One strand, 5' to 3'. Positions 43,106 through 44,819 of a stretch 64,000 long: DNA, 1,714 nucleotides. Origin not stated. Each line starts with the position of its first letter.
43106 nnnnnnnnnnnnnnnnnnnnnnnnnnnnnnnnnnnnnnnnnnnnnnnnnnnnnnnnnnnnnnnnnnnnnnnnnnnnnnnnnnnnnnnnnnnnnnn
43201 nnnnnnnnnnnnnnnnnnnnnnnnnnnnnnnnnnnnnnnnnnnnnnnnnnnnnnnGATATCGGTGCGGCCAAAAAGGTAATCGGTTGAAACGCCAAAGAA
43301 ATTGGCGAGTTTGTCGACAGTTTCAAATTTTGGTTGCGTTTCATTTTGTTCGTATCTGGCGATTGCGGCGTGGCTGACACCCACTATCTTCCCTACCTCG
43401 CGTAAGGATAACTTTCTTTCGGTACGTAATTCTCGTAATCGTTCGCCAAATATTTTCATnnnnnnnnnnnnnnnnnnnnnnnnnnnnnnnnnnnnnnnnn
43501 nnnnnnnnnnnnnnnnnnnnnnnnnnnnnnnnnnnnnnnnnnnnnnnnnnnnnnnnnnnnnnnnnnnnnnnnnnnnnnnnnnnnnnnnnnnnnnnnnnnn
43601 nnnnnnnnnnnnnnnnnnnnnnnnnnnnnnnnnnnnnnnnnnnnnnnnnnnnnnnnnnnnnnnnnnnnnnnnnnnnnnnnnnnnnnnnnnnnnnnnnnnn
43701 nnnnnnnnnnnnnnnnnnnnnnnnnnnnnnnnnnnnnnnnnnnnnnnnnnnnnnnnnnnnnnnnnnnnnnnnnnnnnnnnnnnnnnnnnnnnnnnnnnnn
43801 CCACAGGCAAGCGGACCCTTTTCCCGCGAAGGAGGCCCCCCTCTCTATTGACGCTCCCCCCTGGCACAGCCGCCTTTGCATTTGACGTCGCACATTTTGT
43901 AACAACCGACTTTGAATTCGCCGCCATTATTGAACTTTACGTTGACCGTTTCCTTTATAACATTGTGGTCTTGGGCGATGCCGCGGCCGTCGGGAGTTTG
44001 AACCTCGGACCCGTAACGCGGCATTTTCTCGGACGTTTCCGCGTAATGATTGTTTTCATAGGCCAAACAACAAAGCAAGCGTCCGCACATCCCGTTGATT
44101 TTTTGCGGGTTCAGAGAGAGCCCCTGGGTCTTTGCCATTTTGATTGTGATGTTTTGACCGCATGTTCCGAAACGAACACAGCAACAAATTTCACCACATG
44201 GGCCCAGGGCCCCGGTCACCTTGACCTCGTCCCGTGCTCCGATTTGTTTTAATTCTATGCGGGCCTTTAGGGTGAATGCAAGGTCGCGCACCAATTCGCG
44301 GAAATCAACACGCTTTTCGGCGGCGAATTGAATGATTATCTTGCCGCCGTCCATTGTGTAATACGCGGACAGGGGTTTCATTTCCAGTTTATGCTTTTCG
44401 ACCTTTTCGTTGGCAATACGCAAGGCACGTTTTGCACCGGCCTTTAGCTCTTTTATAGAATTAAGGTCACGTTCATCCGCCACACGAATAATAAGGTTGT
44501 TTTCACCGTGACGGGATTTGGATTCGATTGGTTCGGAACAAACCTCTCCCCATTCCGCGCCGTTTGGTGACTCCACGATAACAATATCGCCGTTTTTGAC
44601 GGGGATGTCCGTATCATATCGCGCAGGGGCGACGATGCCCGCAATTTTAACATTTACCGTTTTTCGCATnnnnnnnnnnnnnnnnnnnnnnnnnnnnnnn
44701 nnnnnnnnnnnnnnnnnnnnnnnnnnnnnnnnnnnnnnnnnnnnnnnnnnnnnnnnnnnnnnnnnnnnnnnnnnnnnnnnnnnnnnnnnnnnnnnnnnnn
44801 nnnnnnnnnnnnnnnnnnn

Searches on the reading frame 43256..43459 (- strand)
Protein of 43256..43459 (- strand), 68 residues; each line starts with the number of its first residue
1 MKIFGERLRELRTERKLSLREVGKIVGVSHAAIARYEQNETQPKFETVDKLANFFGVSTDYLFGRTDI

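Call 7: search_protein_families(library=pfam, proteins=[window:43256-43459:-], max_evalue=1)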
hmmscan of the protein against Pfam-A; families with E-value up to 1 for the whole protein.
seq(68 aa): 18 families
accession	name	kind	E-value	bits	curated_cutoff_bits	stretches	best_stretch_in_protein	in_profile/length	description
PF01381.28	HTH_3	-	3.5e-17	62.6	23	1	8-62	1-55/55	Helix-turn-helix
PF13560.12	HTH_31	-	1e-14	55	27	1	4-60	2-59/64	Helix-turn-helix domain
PF12844.13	HTH_19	-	4.7e-14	52.5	30.2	1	5-66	1-62/64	Helix-turn-helix domain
PF13443.12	HTH_26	-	6.3e-07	30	22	1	7-58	1-53/63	Cro/C1-type HTH DNA-binding domain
PF15731.11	MqsA_antitoxin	-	0.00063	20.3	30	1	6-49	72-115/131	Antitoxin component of bacterial toxin-antitoxin system, MqsA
PF18024.7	HTH_50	-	0.0017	18.4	27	1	18-35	25-42/50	Helix-turn-helix domain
PF13936.12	HTH_38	-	0.0047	17.1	27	1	8-35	13-39/44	Helix-turn-helix domain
PF13413.12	HTH_25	-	0.0088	16.3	24.6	1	7-40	1-34/62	Helix-turn-helix domain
PF15978.11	TnsD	-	0.011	15.2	32.4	1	6-42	189-225/355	Tn7-like transposition protein D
PF04545.22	Sigma70_r4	-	0.013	15.4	24.1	1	10-33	14-37/50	Sigma-70, region 4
PF13404.12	HTH_AsnC-type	-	0.019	15.2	27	1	8-35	9-36/42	AsnC-type helix-turn-helix domain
PF08667.16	BetR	-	0.021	15.4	21.6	1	3-67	5-73/148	BetR domain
PF04967.18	HTH_10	-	0.061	13.6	23.1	0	14-34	21-41/53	HTH DNA binding domain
PF22495.2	HTH_92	-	0.07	12.9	27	1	9-44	1-36/45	RsaL-like HTH domain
PF20432.4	Xre-like-HTH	-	0.085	13.6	25.8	1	12-43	19-51/63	Antitoxin Xre-like helix-turn-helix domain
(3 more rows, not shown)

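Call 8: search_protein_families(library=ncbifam, proteins=[window:43256-43459:-], max_evalue=1)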
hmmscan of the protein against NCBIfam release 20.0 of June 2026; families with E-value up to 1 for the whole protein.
seq(68 aa): 24 families
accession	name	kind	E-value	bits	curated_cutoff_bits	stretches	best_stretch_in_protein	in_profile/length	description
NF041951.1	phage_RstR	subfamily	2.8e-15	56.5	80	1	4-67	3-66/108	RstR family transcriptional repressor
NF052239.1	antitox_spr1629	equivalog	3.3e-12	46.2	335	1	4-64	3-63/377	spr1629 family repressor/antitoxin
NF003162.0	PRK04140.1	equivalog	1.5e-10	40.6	263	1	2-57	125-180/317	transcriptional regulator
NF007257.0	PRK09706.1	subfamily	3.8e-10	39.7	101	1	2-66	4-69/135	transcriptional repressor DicA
NF007408.0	PRK09943.1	equivalog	8.2e-09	35.3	211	1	4-63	8-67/185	HTH-type transcriptional regulator PuuR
NF058600.1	TransRegSco1979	equivalog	2.7e-08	33.2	350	1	3-59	8-64/280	Sco1979 family transcriptional regulator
TIGR03830.1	CxxCG_CxxCG_HTH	subfamily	1.9e-07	30.9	61.8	1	4-45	66-107/127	type II TA system antitoxin MqsA family protein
NF041575.1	antitoxPezA_Strep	equivalog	9.3e-07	28.9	290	1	4-60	2-58/158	type II toxin-antitoxin system antitoxin PezA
TIGR03070.1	couple_hipB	subfamily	2.8e-06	27.2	71.65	1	3-57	2-56/58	type II toxin-antitoxin system Y4mF family antitoxin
TIGR00270.2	TIGR00270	equivalog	2.7e-05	24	110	1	4-57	76-129/159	multiprotein bridging factor aMBF1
NF006015.0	PRK08154.1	subfamily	0.00014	21.1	204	1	4-65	31-92/314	anaerobic benzoate catabolism transcriptional regulator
NF038139.1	Reg_Aceta_RamB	equivalog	0.00023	19.9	700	1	4-62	3-61/465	acetate metabolism transcriptional regulator RamB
NF047948.1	male_kill_WMK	equivalog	0.00091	18.8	300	1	5-64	7-66/300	WO male-killing family protein Wmk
NF050110.1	TransRegBldD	equivalog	0.004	16.9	250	1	2-63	7-70/162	transcriptional regulator BldD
NF007271.0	PRK09726.1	equivalog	0.015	15.3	79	1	7-58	16-67/88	type II toxin-antitoxin system antitoxin HipB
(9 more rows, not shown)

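Call 9: search_protein_families(library=phrogs, proteins=[window:43256-43459:-], max_evalue=1)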
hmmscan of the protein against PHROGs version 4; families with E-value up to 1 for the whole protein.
seq(68 aa): 55 families (the best 25 are shown)
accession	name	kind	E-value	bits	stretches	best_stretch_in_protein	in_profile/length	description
phrog_8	-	transcription regulation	1.9e-24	87.8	1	1-67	74-140/346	transcriptional regulator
phrog_4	-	transcription regulation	3.9e-15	56.8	1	1-66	134-195/400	transcriptional repressor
phrog_2439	-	transcription regulation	1.5e-13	51.4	1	2-65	6-69/367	transcriptional regulator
phrog_3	-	transcription regulation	3.8e-13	51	1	1-65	86-148/430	transcriptional repressor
phrog_5823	-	transcription regulation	1.9e-12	48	1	4-67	7-71/404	transcriptional regulator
phrog_2967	-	transcription regulation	4.1e-12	47.1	1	1-64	8-71/225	transcriptional regulator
phrog_1373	-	transcription regulation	3.2e-09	38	1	4-64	64-124/166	transcriptional regulator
phrog_2328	-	transcription regulation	2.4e-08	34.8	1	4-63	16-75/128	transcriptional repressor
phrog_7241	-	transcription regulation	3.5e-07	31.3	1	8-62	66-120/122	transcriptional regulator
phrog_1994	-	DNA, RNA and nucleotide metabolism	1.2e-06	29.5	1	6-64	2-60/170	DNA binding protein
phrog_3037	-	transcription regulation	1.3e-06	29.4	1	5-63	19-75/189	transcriptional repressor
phrog_18104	-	transcription regulation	2.3e-06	28.4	1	18-56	15-53/57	transcriptional regulator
phrog_34939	-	unknown function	6.7e-06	26.9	1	6-68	12-75/280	-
phrog_7950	-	transcription regulation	8e-06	26.8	1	6-44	10-48/68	transcriptional repressor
phrog_9908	-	DNA, RNA and nucleotide metabolism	1.6e-05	25.2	1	5-58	15-68/282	DNA binding protein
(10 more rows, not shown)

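Call 41: search_protein_families(library=padloc, proteins=[window:43256-43459:-], max_evalue=1)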
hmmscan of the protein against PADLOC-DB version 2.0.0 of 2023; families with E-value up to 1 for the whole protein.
seq(68 aa): 20 families
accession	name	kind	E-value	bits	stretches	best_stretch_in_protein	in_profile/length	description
PDLC04142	capH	-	4.3e-16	57.8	1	1-67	4-70/103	capH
PDLC03954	RmrA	-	7.8e-13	46.1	1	4-65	11-72/380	-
PDLC03945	RmrA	-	9.4e-12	42.8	1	4-64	3-63/394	-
PDLC03944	RmrA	-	1.3e-10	38.9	1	2-65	5-68/384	-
PDLC03947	RmrA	-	3.3e-10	37.3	1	2-63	10-71/383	-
PDLC03951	RmrA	-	4.7e-10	37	1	5-63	10-68/400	-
PDLC03949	RmrA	-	1.1e-08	32.4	1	6-65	5-64/363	-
PDLC02926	HTH_VI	-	2.2e-08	32.3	1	4-63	2-61/92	-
PDLC03952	RmrA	-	4.6e-08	30.3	1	4-62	23-81/395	-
PDLC03948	RmrA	-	5.6e-08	30.1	1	4-63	9-68/397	-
PDLC03946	RmrA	-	2.6e-07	27.7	1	6-64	5-63/357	-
PDLC03956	RmrA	-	1.9e-06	25.2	1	4-63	9-69/399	-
PDLC03955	RmrA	-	5e-06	24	1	7-61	24-78/371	-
PDLC03943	RmrA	-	1.3e-05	22.5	1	5-62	4-61/370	-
PDLC04133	mad1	-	0.00048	18.4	1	13-38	2-27/60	mads_1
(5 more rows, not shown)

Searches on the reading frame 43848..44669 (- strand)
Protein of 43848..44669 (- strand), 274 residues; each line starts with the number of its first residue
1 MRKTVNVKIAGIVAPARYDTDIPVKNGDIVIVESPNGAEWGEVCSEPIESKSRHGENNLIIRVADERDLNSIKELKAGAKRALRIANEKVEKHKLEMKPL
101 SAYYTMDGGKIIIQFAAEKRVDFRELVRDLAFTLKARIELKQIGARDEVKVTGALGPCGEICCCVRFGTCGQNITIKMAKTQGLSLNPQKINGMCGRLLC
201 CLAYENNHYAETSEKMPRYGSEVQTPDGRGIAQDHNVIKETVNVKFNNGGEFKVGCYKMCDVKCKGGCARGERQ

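Call 30: find_related_loci(query=window:43848-44669:-, collection=genome_contigs, flank=6000)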
Query seq(274 aa) (274 aa) in genome_contigs; peptide patterns used: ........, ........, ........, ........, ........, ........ (x = any residue, [..] = any of these).
141 stretches matched a pattern; 79 encode a relative of the query (tblastn E <= 1e-3); 79 distinct loci.
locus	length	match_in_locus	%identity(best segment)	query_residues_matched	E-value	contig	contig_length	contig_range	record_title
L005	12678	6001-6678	48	25-248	3e-65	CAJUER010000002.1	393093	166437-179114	MAG TPA_asm: uncultured Christensenella sp. isolate MGBC128313 genome assembly, contig: MGBC128313.2, whole genome shotg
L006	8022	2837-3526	47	21-248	1e-62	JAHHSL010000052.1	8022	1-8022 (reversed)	MAG: Ruthenibacterium sp. isolate MAG055 MAG055_52, whole genome shotgun sequence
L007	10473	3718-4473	45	1-249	9e-63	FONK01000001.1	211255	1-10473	Peptostreptococcaceae bacterium pGA-8 genome assembly, contig: IE49DRAFT_scaffold00001.1, whole genome shotgun sequence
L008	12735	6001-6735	46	21-263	2e-62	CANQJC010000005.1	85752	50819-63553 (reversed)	MAG: uncultured Clostridia bacterium isolate Lapin-027__bin33 genome assembly, contig: Lapin-027__NODE_171_length_85752_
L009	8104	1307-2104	41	1-263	3e-62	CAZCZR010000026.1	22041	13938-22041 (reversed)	MAG TPA_asm: uncultured Lachnospiraceae bacterium isolate SRP222994_co1_266 genome assembly, contig: NODE_4775_length_22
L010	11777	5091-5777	48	20-246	6e-61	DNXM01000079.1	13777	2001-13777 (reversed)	MAG TPA_asm: Oscillospiraceae bacterium isolate UBA8612 contig_108918, whole genome shotgun sequence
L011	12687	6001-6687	48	20-246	6e-61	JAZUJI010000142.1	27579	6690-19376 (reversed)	MAG: Acutalibacteraceae bacterium isolate T1900045256_TH20190026.MAGScoT_cleanbin_000010 SGB_5793_k141_1405286, whole ge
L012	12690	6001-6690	47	22-251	2e-60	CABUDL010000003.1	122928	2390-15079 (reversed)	MAG TPA_asm: uncultured Clostridium sp. isolate MGYG-HGUT-03895 genome assembly, contig: GUT_GENOME247584_3, whole genom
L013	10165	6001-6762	45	1-251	2e-60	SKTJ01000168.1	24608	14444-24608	MAG: Syntrophomonadaceae bacterium isolate CSSed162cmA_56 CSSed16-2cmA-3519, whole genome shotgun sequence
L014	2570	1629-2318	47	22-251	9e-61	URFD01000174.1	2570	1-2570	uncultured Ruminococcaceae bacterium isolate UMGS942 genome assembly, contig: NODE_23584_length_2570_cov_4.832331, whole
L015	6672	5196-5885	47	24-251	4e-60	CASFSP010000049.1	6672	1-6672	uncultured Oscillospiraceae bacterium isolate Batch2_idba_bin.786 genome assembly, contig: Batch2_idba_bin.786.fa_k87_63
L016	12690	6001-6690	47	22-251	3e-60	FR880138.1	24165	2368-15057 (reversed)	Clostridium sp. CAG:169 genomic scaffold, scf26, whole genome shotgun sequence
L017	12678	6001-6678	47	27-250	8e-59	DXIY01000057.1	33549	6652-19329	MAG TPA_asm: Candidatus Ruthenibacterium merdipullorum isolate ChiSxjej5B17-15602 ChiSxjej5B17M5__C105300_L33549_SAMN080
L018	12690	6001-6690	47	24-251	5e-59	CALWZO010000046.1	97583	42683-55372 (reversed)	MAG: uncultured Clostridia bacterium isolate E22__bin174 genome assembly, contig: E22__k127_3075650, whole genome shotgu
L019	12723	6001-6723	44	27-265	2e-58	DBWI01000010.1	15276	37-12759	MAG TPA_asm: Christensenella sp. UBA1242 UBA1242_contig_197678, whole genome shotgun sequence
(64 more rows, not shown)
